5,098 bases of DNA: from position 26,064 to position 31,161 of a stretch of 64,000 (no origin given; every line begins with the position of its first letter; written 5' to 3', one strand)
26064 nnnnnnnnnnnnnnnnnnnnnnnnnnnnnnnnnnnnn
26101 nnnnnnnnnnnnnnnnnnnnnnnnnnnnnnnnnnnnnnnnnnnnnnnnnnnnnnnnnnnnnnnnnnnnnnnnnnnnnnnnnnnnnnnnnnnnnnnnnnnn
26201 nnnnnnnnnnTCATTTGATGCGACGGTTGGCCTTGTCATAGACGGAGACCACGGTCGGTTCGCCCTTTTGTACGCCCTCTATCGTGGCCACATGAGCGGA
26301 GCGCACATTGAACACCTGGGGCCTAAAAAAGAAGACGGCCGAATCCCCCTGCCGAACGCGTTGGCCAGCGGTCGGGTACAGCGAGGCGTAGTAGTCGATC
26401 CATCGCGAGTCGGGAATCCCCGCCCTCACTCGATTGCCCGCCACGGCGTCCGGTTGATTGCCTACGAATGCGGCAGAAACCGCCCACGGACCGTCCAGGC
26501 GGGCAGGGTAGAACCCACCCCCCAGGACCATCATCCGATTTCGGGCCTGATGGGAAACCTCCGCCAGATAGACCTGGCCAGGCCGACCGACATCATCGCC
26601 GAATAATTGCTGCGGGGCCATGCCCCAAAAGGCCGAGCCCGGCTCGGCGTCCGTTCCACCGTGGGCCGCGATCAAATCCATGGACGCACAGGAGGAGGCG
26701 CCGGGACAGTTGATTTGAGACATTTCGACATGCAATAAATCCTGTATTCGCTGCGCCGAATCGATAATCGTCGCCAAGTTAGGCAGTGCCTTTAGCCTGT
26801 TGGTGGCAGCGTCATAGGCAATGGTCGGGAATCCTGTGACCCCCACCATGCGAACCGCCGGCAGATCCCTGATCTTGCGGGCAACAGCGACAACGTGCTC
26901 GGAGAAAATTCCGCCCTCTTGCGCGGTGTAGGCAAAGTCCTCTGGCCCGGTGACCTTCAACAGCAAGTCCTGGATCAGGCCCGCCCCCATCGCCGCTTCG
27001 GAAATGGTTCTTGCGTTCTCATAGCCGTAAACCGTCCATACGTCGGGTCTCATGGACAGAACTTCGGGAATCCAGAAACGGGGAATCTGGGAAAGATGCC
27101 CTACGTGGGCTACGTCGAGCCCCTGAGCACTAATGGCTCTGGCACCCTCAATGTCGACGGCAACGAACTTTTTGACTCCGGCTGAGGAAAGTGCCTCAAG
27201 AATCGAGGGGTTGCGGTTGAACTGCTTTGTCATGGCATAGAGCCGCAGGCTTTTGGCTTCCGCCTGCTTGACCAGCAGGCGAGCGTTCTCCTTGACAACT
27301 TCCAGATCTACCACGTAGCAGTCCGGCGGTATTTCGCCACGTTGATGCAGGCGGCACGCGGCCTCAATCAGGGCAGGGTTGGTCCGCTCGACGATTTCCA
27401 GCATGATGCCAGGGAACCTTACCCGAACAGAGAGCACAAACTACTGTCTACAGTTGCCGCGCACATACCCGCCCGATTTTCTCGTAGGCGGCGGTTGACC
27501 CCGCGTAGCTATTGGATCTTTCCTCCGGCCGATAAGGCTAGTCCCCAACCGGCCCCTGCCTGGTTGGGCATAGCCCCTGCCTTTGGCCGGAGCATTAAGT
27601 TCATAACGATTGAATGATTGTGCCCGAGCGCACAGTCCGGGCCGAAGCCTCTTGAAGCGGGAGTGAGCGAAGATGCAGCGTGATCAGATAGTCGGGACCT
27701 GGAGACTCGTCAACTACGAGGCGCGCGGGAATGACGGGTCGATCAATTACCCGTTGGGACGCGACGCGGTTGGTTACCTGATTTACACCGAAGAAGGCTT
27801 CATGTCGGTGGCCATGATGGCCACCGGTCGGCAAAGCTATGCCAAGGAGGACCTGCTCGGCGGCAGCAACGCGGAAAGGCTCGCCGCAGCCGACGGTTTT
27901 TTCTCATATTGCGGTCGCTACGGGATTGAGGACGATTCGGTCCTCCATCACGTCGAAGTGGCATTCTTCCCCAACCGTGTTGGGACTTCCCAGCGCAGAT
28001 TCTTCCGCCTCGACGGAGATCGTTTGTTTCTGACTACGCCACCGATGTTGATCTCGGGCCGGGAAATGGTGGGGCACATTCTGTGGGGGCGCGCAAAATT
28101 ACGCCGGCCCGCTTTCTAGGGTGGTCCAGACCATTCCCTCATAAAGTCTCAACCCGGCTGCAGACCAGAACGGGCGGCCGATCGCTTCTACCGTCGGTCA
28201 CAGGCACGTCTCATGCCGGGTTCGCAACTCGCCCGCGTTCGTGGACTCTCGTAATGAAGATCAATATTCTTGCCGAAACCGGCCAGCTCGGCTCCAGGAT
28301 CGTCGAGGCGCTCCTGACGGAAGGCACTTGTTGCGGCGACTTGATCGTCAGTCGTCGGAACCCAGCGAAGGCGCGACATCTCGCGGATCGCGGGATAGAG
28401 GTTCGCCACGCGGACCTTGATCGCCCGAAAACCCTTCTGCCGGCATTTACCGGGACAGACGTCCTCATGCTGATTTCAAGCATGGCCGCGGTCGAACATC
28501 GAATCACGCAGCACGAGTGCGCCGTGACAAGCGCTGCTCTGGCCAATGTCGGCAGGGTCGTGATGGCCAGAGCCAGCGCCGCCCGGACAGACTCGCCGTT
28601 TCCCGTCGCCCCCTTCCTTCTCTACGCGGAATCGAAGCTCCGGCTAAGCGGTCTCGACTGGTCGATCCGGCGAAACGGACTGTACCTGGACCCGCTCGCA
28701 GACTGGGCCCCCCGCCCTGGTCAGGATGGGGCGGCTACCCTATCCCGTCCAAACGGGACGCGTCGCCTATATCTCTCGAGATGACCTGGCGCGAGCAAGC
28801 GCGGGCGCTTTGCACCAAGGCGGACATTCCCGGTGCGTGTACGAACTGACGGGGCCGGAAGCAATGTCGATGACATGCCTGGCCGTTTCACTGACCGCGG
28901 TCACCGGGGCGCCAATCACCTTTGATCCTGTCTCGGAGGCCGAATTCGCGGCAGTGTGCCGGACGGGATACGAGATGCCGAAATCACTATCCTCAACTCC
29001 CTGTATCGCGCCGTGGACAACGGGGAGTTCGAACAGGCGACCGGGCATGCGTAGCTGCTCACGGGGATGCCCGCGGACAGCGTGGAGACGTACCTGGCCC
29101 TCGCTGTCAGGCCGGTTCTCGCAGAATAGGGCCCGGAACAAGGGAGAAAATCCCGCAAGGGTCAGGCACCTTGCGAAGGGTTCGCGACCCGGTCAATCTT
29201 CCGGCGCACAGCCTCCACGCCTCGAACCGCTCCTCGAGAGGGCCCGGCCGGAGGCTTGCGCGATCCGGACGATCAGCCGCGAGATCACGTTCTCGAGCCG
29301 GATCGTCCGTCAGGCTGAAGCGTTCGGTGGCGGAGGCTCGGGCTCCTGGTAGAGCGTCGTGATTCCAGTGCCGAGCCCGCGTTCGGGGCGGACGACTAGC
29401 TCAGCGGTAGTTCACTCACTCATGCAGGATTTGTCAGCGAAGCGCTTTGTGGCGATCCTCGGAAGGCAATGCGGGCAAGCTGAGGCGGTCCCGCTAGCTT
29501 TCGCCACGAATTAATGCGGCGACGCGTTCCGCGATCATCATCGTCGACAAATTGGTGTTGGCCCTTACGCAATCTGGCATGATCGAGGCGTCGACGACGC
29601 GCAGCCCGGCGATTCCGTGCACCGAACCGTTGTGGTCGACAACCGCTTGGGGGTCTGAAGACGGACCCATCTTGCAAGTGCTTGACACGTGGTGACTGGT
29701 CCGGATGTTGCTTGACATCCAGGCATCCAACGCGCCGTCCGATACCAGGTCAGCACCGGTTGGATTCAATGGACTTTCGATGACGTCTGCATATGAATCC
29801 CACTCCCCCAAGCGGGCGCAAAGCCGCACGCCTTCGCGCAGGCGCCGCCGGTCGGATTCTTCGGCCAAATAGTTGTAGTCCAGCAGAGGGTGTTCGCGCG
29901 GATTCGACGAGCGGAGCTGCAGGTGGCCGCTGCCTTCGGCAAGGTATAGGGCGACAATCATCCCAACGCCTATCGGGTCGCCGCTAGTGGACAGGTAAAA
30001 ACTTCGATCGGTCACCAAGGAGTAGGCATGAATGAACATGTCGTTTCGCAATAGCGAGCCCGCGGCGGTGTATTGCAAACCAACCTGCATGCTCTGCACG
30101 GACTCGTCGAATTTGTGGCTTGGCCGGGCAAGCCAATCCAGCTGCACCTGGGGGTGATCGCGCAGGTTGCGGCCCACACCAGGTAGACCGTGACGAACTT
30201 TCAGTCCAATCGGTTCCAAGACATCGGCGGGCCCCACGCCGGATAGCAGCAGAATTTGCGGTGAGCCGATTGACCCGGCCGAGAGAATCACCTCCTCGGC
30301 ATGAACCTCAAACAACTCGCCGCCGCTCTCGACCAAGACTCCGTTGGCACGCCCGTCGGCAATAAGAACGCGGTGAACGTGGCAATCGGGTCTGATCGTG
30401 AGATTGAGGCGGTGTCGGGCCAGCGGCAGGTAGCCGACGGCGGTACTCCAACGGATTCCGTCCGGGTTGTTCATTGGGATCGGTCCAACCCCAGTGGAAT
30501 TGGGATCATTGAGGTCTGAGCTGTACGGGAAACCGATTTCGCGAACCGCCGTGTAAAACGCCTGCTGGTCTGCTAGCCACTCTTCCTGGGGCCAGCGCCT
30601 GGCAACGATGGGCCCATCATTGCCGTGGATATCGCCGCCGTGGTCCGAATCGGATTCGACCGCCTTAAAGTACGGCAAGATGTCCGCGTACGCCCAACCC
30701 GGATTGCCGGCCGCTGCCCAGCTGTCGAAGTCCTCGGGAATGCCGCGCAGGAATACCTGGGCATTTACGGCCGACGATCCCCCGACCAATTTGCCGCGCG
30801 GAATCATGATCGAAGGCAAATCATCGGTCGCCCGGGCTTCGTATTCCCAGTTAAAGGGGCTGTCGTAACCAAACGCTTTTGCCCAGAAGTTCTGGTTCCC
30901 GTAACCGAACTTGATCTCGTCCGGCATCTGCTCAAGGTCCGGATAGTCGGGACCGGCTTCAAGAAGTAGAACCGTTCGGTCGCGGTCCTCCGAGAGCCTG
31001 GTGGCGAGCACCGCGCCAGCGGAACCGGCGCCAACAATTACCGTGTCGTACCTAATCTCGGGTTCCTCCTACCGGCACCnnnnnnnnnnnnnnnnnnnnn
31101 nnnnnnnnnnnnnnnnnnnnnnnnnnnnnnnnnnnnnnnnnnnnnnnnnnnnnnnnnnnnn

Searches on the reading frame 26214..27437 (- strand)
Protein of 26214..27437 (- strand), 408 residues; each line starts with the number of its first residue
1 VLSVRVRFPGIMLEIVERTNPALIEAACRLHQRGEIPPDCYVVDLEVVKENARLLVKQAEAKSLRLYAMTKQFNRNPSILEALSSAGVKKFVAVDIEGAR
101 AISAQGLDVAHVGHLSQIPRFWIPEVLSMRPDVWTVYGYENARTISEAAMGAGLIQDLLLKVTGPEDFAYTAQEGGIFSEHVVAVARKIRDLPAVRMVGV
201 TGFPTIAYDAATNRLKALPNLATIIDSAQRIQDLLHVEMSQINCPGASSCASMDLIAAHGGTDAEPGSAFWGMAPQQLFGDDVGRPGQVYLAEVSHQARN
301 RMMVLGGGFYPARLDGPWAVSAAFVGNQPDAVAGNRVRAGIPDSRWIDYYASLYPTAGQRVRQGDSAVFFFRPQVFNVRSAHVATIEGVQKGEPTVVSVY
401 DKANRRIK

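Call 84: search_protein_families(library=pfam, proteins=[window:26214-27437:-], max_evalue=0.0001)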
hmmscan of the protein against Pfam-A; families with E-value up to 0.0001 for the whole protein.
window:26214-27437:- (408 aa): 2 families
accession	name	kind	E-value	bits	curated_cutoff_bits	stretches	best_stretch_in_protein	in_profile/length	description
PF21279.3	YhfX-like_C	-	1.1e-17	64.8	27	1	289-396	1-97/97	YhfX-like, C-terminal domain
PF01168.26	Ala_racemase_N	-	8.7e-10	39.1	24.1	1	43-275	1-220/220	Alanine racemase, N-terminal domain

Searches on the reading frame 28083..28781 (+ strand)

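Call 24: search_protein_families(library=pfam, proteins=[window:28083-28781:+], max_evalue=0.001)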
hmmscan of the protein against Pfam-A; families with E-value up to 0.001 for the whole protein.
window:28083-28781:+ (233 aa): 2 families
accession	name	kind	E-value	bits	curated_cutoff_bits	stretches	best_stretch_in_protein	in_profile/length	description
PF13460.12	NAD_binding_10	-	1e-11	45.5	27.2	1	66-200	3-145/184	NAD(P)H-binding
PF05368.20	NmrA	-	8.9e-06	25.9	27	1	59-164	4-107/298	NmrA-like family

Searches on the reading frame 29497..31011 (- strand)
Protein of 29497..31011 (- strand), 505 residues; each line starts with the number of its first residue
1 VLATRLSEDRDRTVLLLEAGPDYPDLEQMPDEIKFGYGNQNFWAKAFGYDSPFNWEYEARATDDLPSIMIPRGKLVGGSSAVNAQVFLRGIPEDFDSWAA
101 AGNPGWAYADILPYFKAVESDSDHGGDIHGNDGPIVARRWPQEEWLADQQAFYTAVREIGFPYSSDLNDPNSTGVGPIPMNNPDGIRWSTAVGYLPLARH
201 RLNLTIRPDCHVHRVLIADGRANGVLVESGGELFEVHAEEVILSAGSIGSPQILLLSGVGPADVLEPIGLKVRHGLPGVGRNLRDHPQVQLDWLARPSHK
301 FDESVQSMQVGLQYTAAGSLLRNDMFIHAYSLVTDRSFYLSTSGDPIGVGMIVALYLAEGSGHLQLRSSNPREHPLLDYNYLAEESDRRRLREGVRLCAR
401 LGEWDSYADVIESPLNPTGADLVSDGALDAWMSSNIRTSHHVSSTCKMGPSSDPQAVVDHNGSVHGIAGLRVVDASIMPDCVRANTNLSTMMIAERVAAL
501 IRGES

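Call 84: search_protein_families(library=pfam, proteins=[window:29497-31011:-], max_evalue=0.0001)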
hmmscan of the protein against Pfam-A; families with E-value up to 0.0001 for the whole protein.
window:29497-31011:- (505 aa): 2 families
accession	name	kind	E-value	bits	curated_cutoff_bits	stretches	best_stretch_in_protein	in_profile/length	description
PF00732.25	GMC_oxred_N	-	1.1e-45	156.6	23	1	65-287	16-217/218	GMC oxidoreductase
PF05199.19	GMC_oxred_C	-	2.3e-33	116.1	24.6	1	361-494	4-139/139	GMC oxidoreductase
